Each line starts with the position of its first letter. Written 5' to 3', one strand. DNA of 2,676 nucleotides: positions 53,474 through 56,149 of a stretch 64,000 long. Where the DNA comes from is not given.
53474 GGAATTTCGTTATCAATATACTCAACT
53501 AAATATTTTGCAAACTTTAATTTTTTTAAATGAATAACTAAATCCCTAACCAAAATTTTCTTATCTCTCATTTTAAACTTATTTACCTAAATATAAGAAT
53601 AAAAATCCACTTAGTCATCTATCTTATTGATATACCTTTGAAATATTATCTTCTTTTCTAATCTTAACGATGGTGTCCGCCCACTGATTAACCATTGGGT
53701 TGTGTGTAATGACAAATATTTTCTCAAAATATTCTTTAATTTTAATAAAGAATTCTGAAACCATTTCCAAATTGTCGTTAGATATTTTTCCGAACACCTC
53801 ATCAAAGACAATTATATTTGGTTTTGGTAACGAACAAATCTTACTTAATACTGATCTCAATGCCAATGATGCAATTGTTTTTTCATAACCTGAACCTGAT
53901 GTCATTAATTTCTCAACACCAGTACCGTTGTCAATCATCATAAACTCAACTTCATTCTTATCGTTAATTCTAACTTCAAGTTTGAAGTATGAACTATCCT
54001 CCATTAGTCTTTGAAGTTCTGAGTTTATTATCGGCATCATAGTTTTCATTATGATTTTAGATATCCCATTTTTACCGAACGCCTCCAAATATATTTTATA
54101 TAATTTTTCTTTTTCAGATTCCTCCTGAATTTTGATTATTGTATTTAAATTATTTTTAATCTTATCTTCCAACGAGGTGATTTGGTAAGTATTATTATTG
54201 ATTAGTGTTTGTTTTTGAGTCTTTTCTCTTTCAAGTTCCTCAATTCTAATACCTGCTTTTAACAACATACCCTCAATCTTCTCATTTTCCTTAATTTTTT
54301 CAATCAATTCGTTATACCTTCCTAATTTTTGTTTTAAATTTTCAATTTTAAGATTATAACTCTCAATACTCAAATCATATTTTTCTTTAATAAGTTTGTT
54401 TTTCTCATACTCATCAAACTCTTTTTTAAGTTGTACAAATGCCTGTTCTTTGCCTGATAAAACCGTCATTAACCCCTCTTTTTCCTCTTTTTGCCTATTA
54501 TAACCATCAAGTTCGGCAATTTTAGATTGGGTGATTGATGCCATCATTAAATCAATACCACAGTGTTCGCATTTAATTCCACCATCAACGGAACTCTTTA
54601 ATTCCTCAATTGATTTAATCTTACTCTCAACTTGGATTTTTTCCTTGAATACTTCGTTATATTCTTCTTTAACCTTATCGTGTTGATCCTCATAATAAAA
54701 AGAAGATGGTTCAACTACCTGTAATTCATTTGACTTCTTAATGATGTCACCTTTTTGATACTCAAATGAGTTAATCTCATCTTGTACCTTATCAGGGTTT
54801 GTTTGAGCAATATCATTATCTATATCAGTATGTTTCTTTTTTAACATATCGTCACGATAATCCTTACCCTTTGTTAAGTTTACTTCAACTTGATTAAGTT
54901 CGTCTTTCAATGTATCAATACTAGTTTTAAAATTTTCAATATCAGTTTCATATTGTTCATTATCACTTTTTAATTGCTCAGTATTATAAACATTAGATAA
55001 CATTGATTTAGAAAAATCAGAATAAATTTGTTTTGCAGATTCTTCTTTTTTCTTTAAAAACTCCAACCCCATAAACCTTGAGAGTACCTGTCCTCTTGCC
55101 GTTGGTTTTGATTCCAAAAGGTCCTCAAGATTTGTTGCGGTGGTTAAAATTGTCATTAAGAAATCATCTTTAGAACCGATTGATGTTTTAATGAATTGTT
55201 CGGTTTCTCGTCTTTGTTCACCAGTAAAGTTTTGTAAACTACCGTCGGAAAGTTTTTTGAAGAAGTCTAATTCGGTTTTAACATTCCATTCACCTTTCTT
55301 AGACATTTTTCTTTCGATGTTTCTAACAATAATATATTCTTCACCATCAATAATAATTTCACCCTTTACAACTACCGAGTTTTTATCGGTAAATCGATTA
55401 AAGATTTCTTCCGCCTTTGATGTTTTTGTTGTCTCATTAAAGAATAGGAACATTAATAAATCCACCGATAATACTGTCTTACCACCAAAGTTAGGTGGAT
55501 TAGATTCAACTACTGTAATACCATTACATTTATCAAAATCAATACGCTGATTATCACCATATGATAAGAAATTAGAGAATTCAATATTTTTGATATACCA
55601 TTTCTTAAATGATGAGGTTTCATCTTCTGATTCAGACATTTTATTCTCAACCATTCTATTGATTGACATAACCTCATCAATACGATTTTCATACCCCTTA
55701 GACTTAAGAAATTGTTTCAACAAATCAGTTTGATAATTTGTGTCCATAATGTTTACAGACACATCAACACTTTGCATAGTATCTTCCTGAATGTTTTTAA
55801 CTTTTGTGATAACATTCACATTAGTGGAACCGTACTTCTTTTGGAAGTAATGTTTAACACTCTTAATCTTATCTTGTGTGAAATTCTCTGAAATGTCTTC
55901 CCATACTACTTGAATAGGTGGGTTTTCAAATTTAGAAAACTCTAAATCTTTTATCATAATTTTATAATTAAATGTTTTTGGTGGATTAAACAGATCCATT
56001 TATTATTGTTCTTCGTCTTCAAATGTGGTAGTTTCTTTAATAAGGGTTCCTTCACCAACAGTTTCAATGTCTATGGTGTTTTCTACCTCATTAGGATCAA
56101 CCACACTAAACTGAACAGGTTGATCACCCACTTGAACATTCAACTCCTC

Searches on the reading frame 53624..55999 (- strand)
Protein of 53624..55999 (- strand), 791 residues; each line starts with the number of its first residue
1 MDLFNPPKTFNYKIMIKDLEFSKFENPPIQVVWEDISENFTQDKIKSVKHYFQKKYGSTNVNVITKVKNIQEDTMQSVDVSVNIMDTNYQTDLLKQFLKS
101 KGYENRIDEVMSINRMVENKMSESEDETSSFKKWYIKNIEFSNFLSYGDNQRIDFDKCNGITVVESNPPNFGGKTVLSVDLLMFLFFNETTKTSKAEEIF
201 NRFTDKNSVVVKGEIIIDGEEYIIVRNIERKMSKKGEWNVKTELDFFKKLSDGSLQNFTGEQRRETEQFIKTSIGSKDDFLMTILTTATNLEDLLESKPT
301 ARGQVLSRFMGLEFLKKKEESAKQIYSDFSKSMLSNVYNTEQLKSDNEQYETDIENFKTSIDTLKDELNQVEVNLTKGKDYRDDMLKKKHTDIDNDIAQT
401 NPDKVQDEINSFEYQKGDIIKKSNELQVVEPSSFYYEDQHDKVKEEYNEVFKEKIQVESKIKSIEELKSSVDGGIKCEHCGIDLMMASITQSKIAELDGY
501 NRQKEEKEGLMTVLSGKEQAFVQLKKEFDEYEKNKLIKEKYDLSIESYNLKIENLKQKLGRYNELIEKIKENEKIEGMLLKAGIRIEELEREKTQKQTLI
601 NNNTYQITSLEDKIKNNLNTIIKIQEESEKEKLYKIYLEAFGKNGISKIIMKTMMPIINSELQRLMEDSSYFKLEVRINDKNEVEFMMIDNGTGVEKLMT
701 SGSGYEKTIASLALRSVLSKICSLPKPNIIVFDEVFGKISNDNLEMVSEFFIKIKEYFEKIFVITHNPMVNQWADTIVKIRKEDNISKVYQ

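Call 35: search_protein_families(library=pfam, proteins=[window:53624-55999:-], max_evalue=0.01)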
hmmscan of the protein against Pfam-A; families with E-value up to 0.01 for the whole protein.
window:53624-55999:- (791 aa): 1 family
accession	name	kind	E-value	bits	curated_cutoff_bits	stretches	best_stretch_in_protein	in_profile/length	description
PF13558.12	SbcC_Walker_B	-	0.00012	22.7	27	1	671-751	9-88/90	SbcC/RAD50-like, Walker B motif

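Call 73: search_protein_families(library=phrogs, proteins=[window:53624-55999:-], max_evalue=0.001)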
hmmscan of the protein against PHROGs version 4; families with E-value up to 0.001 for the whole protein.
window:53624-55999:- (791 aa): 2 families
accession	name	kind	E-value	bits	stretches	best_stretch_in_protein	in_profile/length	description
phrog_77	-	DNA, RNA and nucleotide metabolism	2.9e-41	142.9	1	41-789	215-952/967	SbcC-like subunit of palindrome specific endonuclease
phrog_35725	-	other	2.5e-07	29.7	1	440-742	1037-1314/1376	metallo-phosphoesterase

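Call 92: search_dna_similar(query=window:53624-55999:-, collection=phages, mode=protein, max_rows=12)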
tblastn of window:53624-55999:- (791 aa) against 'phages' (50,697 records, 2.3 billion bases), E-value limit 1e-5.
Records with a match: 4; places in all: 4; records where one place covers at least 80% of the query: 0.
Best place of each record, by identity: <60% 4.
By first word of the organism name: uncultured 3; Microcystis 1.
By host as written in the record: - 3; Microcystis elabens 1.
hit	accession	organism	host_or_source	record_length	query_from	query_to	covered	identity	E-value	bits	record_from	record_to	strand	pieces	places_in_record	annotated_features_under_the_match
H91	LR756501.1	uncultured phage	metagenomic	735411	30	494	59%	25.7%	3e-18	96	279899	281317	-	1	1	record has no annotation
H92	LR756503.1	uncultured phage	metagenomic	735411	30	494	59%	25.7%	3e-18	96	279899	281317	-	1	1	record has no annotation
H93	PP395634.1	Microcystis phage Mel-JY01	Microcystis elabens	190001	634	789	20%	30.1%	3e-13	80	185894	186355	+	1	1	AAA domain containing protein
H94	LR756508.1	uncultured phage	metagenomic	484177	634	789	20%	28.9%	1e-9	69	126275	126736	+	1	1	record has no annotation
